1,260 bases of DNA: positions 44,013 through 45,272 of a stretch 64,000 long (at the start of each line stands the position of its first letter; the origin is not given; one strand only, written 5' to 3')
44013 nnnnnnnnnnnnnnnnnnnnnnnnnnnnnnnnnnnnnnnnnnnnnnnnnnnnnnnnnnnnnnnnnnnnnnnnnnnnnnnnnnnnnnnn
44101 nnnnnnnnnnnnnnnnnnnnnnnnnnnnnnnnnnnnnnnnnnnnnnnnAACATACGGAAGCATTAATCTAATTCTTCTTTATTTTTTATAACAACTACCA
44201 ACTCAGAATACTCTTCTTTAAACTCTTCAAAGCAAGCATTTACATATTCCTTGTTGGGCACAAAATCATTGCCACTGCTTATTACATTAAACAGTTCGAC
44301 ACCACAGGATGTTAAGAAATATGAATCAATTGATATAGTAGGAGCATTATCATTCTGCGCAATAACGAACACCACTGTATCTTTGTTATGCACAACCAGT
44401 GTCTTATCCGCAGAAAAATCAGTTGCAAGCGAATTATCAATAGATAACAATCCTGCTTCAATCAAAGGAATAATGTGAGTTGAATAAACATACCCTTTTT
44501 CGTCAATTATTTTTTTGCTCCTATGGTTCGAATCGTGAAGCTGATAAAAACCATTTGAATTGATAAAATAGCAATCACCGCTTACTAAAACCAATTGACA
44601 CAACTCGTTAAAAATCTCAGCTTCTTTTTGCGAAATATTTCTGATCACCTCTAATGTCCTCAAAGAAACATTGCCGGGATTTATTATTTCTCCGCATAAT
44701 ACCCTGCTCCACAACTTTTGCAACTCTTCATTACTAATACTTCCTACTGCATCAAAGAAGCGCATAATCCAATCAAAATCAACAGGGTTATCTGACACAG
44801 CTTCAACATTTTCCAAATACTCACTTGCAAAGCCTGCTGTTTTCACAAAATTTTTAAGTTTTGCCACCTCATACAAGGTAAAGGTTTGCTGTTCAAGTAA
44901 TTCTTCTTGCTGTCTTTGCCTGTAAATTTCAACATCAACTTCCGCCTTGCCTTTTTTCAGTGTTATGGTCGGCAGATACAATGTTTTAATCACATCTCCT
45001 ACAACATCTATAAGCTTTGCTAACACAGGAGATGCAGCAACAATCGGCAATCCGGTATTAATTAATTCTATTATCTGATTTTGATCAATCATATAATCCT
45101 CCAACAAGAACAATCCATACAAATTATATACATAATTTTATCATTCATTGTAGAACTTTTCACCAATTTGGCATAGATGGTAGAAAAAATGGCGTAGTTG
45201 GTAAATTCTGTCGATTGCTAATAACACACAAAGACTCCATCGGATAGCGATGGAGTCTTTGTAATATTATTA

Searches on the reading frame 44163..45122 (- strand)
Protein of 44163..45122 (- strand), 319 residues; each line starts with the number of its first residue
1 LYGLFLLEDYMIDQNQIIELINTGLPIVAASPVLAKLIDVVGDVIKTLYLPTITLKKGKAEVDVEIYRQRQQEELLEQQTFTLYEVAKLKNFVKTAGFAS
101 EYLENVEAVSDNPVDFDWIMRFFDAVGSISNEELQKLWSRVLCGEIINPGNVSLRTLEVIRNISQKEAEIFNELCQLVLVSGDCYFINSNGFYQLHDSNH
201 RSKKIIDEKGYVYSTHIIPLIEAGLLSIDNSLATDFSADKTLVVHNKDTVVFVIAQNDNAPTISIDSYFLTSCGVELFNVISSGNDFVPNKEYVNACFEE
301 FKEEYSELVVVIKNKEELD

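Call 4: search_protein_families(library=pfam, proteins=[window:44163-45122:-])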
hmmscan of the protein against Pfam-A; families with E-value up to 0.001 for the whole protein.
window:44163-45122:- (319 aa): 2 families
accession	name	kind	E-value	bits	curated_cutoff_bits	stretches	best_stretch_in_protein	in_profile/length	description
PF10987.13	DUF2806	-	9.7e-32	111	24.5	1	87-286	13-213/221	Protein of unknown function (DUF2806)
PF14337.13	Abi_alpha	-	0.00025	21.6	29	1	124-280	37-195/196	Abortive infection alpha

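Call 11: find_encoding_contigs(protein=window:44163-45092:-, flank=6000, max_places=8)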
Protein window:44163-45092:- (309 aa): no gene with exactly this product is on record in the collection.

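Call 13: find_homologous_proteins(query=window:44163-45092:-, max_evalue=1e-10)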
Query window:44163-45092:- (309 aa): 75 proteins with E <= 1e-10 among 1457 candidates.
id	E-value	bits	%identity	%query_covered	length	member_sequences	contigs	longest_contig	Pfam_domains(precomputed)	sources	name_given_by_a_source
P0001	1.8e-193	659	98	100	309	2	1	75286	PF10987.14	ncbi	-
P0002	5.8e-176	602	86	100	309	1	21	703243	PF10987.14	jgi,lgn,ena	-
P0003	1.8e-127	443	65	96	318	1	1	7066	PF10987.14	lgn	-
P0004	1.8e-124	433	63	97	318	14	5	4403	PF10987.14,PF14337.14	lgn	-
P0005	2.8e-124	432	62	97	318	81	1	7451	PF10987.14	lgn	-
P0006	4.0e-124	432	62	97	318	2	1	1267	PF10987.14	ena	-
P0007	4.5e-124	432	61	99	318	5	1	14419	PF10987.14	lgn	-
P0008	1.0e-120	421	61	97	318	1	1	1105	PF10987.14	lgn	-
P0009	1.9e-118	413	59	99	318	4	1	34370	PF10987.14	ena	-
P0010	2.3e-114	400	58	96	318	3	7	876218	PF10987.14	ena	-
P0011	5.5e-110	385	56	97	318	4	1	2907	PF10987.14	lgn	-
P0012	2.0e-109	383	57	97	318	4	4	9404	PF10987.14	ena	-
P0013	2.6e-107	377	57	97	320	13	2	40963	PF10987.14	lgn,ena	-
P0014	1.2e-104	368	58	97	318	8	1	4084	PF10987.14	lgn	-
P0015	3.8e-104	366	58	96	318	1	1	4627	PF10987.14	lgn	-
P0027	7.8e-99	349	54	97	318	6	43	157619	PF10987.14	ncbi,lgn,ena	-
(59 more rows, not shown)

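Call 14: find_encoding_contigs(protein=P0001, flank=10000, max_places=4)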
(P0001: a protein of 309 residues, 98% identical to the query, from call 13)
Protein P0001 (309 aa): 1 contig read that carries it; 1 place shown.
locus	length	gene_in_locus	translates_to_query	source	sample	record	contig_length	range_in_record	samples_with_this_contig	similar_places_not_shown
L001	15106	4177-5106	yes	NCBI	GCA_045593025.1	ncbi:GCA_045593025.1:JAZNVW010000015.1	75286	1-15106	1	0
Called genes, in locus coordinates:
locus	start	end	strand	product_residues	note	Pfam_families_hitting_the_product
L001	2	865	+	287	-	?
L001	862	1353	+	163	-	-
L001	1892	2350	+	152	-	PF01797:Y1_Tnp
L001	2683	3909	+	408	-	PF01966:HD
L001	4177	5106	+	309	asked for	PF10987:DUF2806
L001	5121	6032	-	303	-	PF02899:Phage_int_SAM_1, PF00589:Phage_integrase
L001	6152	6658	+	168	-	PF01582:TIR, PF13676:TIR_2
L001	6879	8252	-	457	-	PF13289:SIR2_2, PF18185:STALD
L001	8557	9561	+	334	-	PF21750:DACNH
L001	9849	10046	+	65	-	-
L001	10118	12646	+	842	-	-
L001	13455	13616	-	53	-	-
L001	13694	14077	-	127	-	PF02661:Fic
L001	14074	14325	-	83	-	PF02604:PhdYeFM_antitox (weak)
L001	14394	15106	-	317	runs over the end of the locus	PF01336:tRNA_anti-codon (weak), PF01966:HD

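Call 15: find_encoding_contigs(protein=P0002, flank=10000, max_places=6)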
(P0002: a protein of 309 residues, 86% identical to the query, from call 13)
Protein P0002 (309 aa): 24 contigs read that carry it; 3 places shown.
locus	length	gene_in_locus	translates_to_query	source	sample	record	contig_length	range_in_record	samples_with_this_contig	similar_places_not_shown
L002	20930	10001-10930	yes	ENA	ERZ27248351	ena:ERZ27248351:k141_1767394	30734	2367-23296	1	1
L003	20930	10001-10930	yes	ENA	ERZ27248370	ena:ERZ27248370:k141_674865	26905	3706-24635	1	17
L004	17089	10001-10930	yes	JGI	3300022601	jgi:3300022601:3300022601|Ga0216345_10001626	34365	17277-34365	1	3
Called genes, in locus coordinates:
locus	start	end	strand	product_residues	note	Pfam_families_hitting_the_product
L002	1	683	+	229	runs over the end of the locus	PF00072:Response_reg, PF04397:LytTR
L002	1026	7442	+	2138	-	PF25023:TEN_YD-shell, PF05593:RHS_repeat (weak), PF25023:TEN_YD-shell (weak)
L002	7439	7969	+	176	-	-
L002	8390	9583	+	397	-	-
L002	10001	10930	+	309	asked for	PF10987:DUF2806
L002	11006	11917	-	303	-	PF02899:Phage_int_SAM_1, PF00589:Phage_integrase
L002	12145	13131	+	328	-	PF04055:Radical_SAM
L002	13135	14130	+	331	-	PF01071:GARS_A (faint), PF02655:ATP-grasp_3 (faint), PF07478:Dala_Dala_lig_C, PF13535:ATP-grasp_4 (weak)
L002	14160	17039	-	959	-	PF13676:TIR_2, PF13191:AAA_16 (faint), PF13424:TPR_12 (faint), PF14559:TPR_19 (faint)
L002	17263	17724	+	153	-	-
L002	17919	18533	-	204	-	-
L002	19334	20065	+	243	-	-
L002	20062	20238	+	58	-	-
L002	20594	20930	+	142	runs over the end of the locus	PF04545:Sigma70_r4 (weak)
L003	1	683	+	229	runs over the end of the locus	PF00072:Response_reg, PF04397:LytTR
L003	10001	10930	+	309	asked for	PF10987:DUF2806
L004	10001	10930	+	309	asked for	PF10987:DUF2806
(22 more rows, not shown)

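Call 23: search_protein_families(library=padloc, proteins=[window:44163-45092:-, L001:8557-9561:+, L002:8390-9583:+, L002:7439-7969:+], max_evalue=0.01)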
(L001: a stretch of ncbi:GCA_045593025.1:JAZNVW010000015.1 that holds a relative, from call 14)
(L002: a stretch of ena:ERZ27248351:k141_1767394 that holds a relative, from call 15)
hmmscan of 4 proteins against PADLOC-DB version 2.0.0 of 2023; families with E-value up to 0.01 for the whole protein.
window:44163-45092:- (309 aa): 0 families

L001:8557-9561:+ (334 aa): 0 families

L002:8390-9583:+ (397 aa): 0 families

L002:7439-7969:+ (176 aa): 0 families

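Call 27: search_protein_families(library=pfam, proteins=[L001:8557-9561:+, L002:8390-9583:+, L002:7439-7969:+], max_evalue=0.01)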
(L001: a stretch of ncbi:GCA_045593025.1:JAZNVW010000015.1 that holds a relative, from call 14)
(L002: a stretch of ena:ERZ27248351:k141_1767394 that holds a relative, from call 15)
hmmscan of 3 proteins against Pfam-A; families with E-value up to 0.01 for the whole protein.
L001:8557-9561:+ (334 aa): 1 family
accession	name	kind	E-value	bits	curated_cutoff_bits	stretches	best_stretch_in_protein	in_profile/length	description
PF21750.2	DACNH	-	2.8e-11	43.7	27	1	47-148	5-103/107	Probable sensor domain DACNH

L002:8390-9583:+ (397 aa): 0 families

L002:7439-7969:+ (176 aa): 0 families

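Call 40: find_encoding_contigs(protein=P0010, flank=10000, max_places=3)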
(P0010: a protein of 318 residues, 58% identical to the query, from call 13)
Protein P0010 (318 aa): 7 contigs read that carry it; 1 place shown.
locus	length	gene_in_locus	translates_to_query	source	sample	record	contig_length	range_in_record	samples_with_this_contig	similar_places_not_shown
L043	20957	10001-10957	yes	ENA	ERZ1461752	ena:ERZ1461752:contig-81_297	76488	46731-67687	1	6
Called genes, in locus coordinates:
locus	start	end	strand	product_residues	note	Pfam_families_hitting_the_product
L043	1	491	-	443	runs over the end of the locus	PF14501:HATPase_c_5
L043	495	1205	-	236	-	PF00072:Response_reg, PF04397:LytTR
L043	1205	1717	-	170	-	-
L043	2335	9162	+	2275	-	PF24517:CBM96, PF05593:RHS_repeat (faint), PF25023:TEN_YD-shell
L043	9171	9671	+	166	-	-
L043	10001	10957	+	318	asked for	PF10987:DUF2806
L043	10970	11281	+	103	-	-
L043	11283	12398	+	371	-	-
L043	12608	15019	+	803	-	PF00082:Peptidase_S8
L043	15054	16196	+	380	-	-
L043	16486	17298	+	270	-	PF20277:CTD11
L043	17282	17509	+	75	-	PF20292:MC7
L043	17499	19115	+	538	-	PF10088:DUF2326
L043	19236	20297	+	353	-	PF04055:Radical_SAM, PF13353:Fer4_12 (weak)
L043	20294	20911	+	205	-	PF01712:dNK (faint), PF02223:Thymidylate_kin, PF13521:AAA_28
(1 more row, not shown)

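Call 41: find_encoding_contigs(protein=P0027, flank=10000, max_places=3)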
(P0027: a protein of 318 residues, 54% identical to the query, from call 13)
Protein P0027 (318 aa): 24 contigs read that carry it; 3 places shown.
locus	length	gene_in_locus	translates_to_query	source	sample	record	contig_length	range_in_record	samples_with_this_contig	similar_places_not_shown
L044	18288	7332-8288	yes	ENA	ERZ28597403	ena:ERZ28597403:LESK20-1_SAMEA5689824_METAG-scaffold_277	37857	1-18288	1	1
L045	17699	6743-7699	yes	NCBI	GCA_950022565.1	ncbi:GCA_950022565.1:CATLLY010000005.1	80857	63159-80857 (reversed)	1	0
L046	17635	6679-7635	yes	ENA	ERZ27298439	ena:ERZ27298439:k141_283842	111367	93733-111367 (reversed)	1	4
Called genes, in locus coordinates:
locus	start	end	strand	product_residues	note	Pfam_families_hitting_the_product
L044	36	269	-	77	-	PF13529:Peptidase_C39_2 (weak)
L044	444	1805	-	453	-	PF00239:Resolvase, PF07508:Recombinase, PF13408:Zn_ribbon_recom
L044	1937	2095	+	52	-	-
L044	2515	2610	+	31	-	-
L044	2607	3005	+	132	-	-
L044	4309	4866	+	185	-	PF02517:Rce1-like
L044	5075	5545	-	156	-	-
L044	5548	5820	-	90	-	PF12674:Zn_ribbon_2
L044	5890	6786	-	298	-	PF08220:HTH_DeoR (weak), PF08279:HTH_11, PF19187:HTH_PafC (weak), PF13280:WYL, PF25583:WCX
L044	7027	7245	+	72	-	-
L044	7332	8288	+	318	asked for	PF10987:DUF2806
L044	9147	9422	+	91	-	-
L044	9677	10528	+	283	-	PF07664:FeoB_C, PF07670:Gate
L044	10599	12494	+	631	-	PF07774:EMC1_C (faint), PF01011:PQQ (faint), PF13360:PQQ_2 (weak), PF13570:Beta-prop_ACSF4 (weak)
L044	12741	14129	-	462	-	PF01554:MatE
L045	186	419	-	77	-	PF13529:Peptidase_C39_2 (weak)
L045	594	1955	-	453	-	PF00239:Resolvase, PF07508:Recombinase, PF13408:Zn_ribbon_recom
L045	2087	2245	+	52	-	-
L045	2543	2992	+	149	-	PF04397:LytTR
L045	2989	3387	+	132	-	-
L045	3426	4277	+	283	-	PF02517:Rce1-like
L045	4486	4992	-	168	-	-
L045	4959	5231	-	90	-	PF12674:Zn_ribbon_2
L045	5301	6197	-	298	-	PF08220:HTH_DeoR (weak), PF08279:HTH_11, PF19187:HTH_PafC (faint), PF13280:WYL, PF25583:WCX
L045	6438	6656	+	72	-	-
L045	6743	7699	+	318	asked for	PF10987:DUF2806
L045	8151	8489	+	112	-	-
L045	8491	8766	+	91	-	-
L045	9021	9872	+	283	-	PF07664:FeoB_C, PF07670:Gate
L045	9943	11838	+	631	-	PF07774:EMC1_C (faint), PF01011:PQQ (faint), PF13360:PQQ_2 (weak), PF13570:Beta-prop_ACSF4 (weak)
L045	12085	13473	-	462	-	PF01554:MatE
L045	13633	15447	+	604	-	PF02310:B12-binding, PF04055:Radical_SAM, PF13311:DUF4080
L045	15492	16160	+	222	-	PF00730:HhH-GPD, PF00633:HHH (weak), PF10576:EndIII_4Fe-2S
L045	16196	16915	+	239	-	PF00929:RNase_T, PF13482:RNase_H_2 (faint), PF16473:Rv2179c-like (weak), PF21762:DEDDh_C (faint), PF11272:DUF3072 (weak)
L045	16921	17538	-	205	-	-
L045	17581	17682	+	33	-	-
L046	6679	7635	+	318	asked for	PF10987:DUF2806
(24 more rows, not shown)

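Call 42: find_encoding_contigs(protein=P0009, flank=10000, max_places=2)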
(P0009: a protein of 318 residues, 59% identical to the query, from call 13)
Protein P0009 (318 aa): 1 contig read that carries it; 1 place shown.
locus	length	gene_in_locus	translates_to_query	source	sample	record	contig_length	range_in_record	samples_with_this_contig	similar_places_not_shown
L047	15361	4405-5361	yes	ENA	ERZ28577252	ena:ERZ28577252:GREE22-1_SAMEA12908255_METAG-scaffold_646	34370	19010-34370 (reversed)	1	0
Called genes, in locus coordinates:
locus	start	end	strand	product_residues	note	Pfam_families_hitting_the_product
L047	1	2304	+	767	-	?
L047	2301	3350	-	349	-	PF07478:Dala_Dala_lig_C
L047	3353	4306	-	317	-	PF02655:ATP-grasp_3, PF15632:ATPgrasp_Ter, PF02786:CPSase_L_D2 (weak)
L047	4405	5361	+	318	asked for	PF10987:DUF2806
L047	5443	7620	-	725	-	PF18555:MobL, PF23310:TPR_27 (faint), PF08238:Sel1 (weak)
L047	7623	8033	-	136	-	-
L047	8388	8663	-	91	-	-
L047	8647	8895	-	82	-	PF19598:DUF6103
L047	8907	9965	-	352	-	PF00805:Pentapeptide (faint), PF13599:Pentapeptide_4 (weak)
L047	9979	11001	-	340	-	-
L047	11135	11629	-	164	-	PF10706:Aminoglyc_resit, PF14907:NTP_transf_5 (faint)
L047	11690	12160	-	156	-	-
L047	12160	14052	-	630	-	PF12846:AAA_10 (weak), PF19044:P-loop_TraG, PF01935:DUF87 (weak)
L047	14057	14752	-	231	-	PF04203:Sortase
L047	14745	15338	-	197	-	-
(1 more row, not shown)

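Call 72: search_solved_structures(query=window:44163-45092:-, max_evalue=1)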
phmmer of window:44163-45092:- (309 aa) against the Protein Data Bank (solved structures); distinct sequences matched with E-value up to 1: 5.
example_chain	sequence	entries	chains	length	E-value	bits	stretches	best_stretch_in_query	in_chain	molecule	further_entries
1ckv_A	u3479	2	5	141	0.053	16.1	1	212-261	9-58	PROTEIN (PROTEIN B) | Methane monooxygenase regulatory protein B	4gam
3r7w_A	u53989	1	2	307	0.075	15.6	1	116-250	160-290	GTP-binding protein GTR1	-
4arz_A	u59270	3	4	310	0.076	15.6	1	116-250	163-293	GTP-BINDING PROTEIN GTR1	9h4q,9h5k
6jwp_A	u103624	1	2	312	0.078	15.5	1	116-250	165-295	GTP-binding protein GTR1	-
6u62_F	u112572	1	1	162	0.41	13.2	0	150-183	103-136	Ragulator complex protein LAMTOR3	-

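Call 73: search_protein_families(library=ncbifam, proteins=[window:44163-45092:-], max_evalue=0.001)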
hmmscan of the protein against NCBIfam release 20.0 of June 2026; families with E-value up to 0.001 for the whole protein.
window:44163-45092:- (309 aa): 1 family
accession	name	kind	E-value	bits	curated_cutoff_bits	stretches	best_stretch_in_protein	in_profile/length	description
TIGR03899.1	TIGR03899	hypoth_equivalog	4.2e-25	88.8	155.65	1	74-293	30-246/250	TIGR03899 family protein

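Call 84: search_protein_families(library=phrogs, proteins=[window:44163-45092:-, L001:8557-9561:+, L002:8390-9583:+], max_evalue=0.001)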
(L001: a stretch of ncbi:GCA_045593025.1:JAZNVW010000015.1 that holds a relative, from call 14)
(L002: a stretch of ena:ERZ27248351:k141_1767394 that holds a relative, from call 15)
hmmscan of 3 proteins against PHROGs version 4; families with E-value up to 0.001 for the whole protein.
window:44163-45092:- (309 aa): 0 families

L001:8557-9561:+ (334 aa): 0 families

L002:8390-9583:+ (397 aa): 0 families

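Call 92: find_encoding_contigs(protein=P0003, flank=6000, max_places=2)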
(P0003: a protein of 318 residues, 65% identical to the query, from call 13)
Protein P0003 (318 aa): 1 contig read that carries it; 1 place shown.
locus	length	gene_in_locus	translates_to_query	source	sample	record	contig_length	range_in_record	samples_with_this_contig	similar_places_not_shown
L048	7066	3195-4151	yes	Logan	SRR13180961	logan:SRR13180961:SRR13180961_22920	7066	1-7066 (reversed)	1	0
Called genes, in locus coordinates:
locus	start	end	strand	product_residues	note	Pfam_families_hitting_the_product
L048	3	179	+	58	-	?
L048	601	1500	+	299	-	PF13676:TIR_2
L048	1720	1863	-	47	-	-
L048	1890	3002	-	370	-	PF02661:Fic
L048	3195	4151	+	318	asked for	PF10987:DUF2806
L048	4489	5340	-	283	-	PF01734:Patatin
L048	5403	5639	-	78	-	PF05154:TM2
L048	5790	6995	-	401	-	PF14659:Phage_int_SAM_3, PF22022:Phage_int_M (weak), PF00589:Phage_integrase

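Call 93: find_encoding_contigs(protein=P0007, flank=8000, max_places=2)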
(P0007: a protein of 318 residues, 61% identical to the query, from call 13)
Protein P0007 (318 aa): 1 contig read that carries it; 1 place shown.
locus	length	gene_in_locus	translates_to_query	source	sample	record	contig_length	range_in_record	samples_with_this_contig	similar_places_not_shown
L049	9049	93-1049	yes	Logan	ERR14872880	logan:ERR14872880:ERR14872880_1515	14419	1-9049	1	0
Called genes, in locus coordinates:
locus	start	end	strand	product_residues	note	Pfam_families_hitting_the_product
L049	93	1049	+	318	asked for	PF10987:DUF2806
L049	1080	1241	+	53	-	-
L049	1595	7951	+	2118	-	PF05593:RHS_repeat (faint), PF25023:TEN_YD-shell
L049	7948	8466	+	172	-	-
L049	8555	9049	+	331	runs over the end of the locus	-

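Call 94: find_encoding_contigs(protein=P0013, flank=10000, max_places=2)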
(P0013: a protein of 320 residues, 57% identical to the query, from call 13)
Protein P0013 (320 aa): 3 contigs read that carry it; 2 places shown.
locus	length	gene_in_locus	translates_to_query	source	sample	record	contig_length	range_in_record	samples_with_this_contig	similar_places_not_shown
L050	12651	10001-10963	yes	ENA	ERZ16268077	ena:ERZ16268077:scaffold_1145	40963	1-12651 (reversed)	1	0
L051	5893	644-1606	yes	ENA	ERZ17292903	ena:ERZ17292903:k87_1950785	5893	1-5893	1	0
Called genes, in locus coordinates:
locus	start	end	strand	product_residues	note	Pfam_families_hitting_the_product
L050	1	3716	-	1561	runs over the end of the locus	PF03442:CBM_X2, PF18080:Gal_mutarotas_3, PF12905:Glyco_hydro_101, PF17451:Glyco_hyd_101C, PF21466:GH101_dom-5, PF17974:GalBD_like, PF02368:Big_2, PF00404:Dockerin_1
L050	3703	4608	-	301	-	-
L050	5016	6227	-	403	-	PF00165:HTH_AraC (weak), PF12833:HTH_18, PF00165:HTH_AraC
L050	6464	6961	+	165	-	-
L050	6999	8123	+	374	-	PF01467:CTP_transf_like, PF08719:NADAR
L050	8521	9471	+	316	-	PF14659:Phage_int_SAM_3 (weak), PF22022:Phage_int_M (weak), PF00589:Phage_integrase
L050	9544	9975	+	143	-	-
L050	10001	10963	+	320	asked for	PF10987:DUF2806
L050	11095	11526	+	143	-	PF13274:SocA_Panacea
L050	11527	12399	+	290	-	-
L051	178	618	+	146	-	-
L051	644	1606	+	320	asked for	PF10987:DUF2806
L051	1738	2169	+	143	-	PF13274:SocA_Panacea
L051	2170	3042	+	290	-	-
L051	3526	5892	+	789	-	?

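Call 97: predict_structure(alignment_id=A3)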
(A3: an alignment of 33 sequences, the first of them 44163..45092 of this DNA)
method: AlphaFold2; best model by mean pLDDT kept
length: 309 residues; sequences in the alignment: 33
mean_pLDDT: 80.7   pTM: 0.76
mean pLDDT of the five models: 80.7, 80.0, 79.9, 79.3, 78.4
residues with pLDDT >= 90: 123; 70-90: 127; 50-70: 25; < 50: 34
segments of 3 or more residues with pLDDT < 50: 16-18, 41-69
pLDDT, mean of each block of 10 residues (from residue 1): 55 55 82 74 34 35 43 77 88 83 89 87 86 90 90 89 95 93 76 94 94 91 84 93 88 89 94 87 94 91 83
secondary structure, 60 per line:
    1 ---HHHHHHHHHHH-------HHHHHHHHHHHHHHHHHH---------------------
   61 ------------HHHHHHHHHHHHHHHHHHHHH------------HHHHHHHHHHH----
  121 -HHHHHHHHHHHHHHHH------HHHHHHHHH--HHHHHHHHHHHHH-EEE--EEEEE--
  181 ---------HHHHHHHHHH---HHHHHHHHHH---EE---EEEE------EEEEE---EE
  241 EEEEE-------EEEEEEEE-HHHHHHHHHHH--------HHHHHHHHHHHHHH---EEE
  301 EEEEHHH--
elements in order: H4-14 H22-39 H73-93 H106-116 H122-137 H144-152 H155-167 E169-171 E174-178 H190-199 H203-212 E221-224 E231-235 E239-245 E253-260 H262-272 H281-294 E298-304

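Call 99: fold_search(model_id=the predicted structure, library=pdb)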
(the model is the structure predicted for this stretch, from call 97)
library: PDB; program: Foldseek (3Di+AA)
matches with E <= 10: 96; with E <= 0.001: 0
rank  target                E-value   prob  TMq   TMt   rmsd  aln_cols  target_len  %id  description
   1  9dd2                  3.0e-01  0.25  0.24  0.27  13.9       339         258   12  Crystal Structure of Designed allosteric facilitated dissociation switch AS5 (released 2025-08-20)
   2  9dd1_A                5.7e-01  0.09  0.16  0.18  16.5       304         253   12  Designed allosteric facilitated dissociation switch AS1 in complex state THE with methylated lysines (released 2025-08-20)
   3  9dcy_A                7.3e-01  0.13  0.20  0.22  16.6       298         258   10  Crystal Structure of Designed allosteric facilitated dissociation switch AS1 in complex state HE (released 2025-08-20)
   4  9olq_D                7.3e-01  0.09  0.18  0.20  16.2       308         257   10  Designed allosteric facilitated dissociation switch AS1_K46L_E50W_K172W_E173Y in complex state THE (released 2025-08-20)
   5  9nz5_D                7.7e-01  0.05  0.10  0.15  17.3       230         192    8  MERSmut-CoV M protein dimer in complex with FAb B (released 2025-10-29)
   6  1wqa_A                1.3e+00  0.04  0.09  0.07  15.5       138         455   15  Crystal Structure of Pyrococcus horikoshii phosphomannomutase/phosphoglucomutase complexed with Mg2+ (released 2005-10-04)
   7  7upq_J                1.4e+00  0.18  0.20  0.28  12.1       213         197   10  Crystal structure of designed heterotrimeric assembly DHT03_1arm_A21/B/C (released 2022-12-14)
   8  9olq_A                1.8e+00  0.05  0.15  0.18  16.5       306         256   12  Designed allosteric facilitated dissociation switch AS1_K46L_E50W_K172W_E173Y in complex state THE (released 2025-08-20)
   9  6a27_B                1.9e+00  0.03  0.09  0.12  10.3        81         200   18  Crystal structure of PprA W183R mutant form 1 (released 2018-12-26)
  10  8gzh_D                2.1e+00  0.02  0.10  0.06  16.0       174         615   13  Cryo-EM structure of Synechocystis sp. PCC 6803 CTP-bound RPitc (released 2023-04-19)
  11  5xnx_A                2.1e+00  0.02  0.10  0.10  19.9       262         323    6  Crystallographic structure of the enzymatically active N-terminal domain of the Rel protein from Mycobacterium tubercu (released 2017-07-19)
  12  7upq_A                2.2e+00  0.08  0.17  0.23  14.7       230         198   10  Crystal structure of designed heterotrimeric assembly DHT03_1arm_A21/B/C (released 2022-12-14)
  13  7upp_A                2.2e+00  0.06  0.16  0.16  16.7       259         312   11  Crystal structure of designed heterotrimeric assembly DHT03_2arm_A21/B21/C long (released 2022-12-14)
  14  8qyl_K                2.3e+00  0.03  0.10  0.12  19.1       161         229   12  Human 20S proteasome assembly intermediate structure 2 (released 2024-02-21)
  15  2nn5                  2.4e+00  0.04  0.08  0.12  14.5        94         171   15  Structure of Conserved Protein of Unknown Function EF2215 from Enterococcus faecalis (released 2006-11-21)
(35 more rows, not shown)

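Call 101: fold_search(model_id=the predicted structure, library=viral)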
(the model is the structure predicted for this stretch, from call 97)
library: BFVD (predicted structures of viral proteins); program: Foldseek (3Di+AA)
matches with E <= 10: 192; with E <= 0.001: 1
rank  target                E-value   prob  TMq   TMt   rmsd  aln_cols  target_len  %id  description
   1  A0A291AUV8            9.0e-10  1.00  0.58  0.76   4.0       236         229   21  (no name in the UniProt tables at hand)
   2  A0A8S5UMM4            2.0e-01  0.06  0.08  0.15  13.8       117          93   12  Uncharacterized protein [Myoviridae sp. ctCo31]
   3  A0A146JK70            2.1e-01  0.08  0.10  0.18  13.3       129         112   14  (no name in the UniProt tables at hand)
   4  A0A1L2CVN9            3.2e-01  0.08  0.09  0.08  15.7       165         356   11  AAA+ ATPase domain-containing protein [Pectobacterium phage vB_PcaM_CBB]
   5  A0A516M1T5            3.9e-01  0.51  0.30  0.39  14.7       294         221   10  (no name in the UniProt tables at hand)
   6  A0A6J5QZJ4            4.6e-01  0.08  0.07  0.17  16.9       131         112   11  Uncharacterized protein [uncultured Caudovirales phage]
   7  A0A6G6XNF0            5.8e-01  0.15  0.12  0.23  12.1       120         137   12  (no name in the UniProt tables at hand)
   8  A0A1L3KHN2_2          6.4e-01  0.13  0.17  0.06  16.5       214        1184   10  (no name in the UniProt tables at hand)
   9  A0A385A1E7            6.4e-01  0.04  0.09  0.07  15.4       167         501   10  (no name in the UniProt tables at hand)
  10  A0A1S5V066            7.5e-01  0.05  0.08  0.13  13.6       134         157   12  (no name in the UniProt tables at hand)
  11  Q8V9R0                7.8e-01  0.07  0.09  0.20  11.2        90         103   17  Uncharacterized protein [Sulfolobus islandicus rod-shaped virus 2]
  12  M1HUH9                9.5e-01  0.04  0.10  0.15  16.7       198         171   11  (no name in the UniProt tables at hand)
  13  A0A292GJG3            1.0e+00  0.06  0.08  0.20  13.4       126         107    8  (no name in the UniProt tables at hand)
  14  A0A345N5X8            1.1e+00  0.04  0.08  0.18  11.7        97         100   11  (no name in the UniProt tables at hand)
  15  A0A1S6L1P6            1.1e+00  0.04  0.09  0.17  13.1       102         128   13  (no name in the UniProt tables at hand)
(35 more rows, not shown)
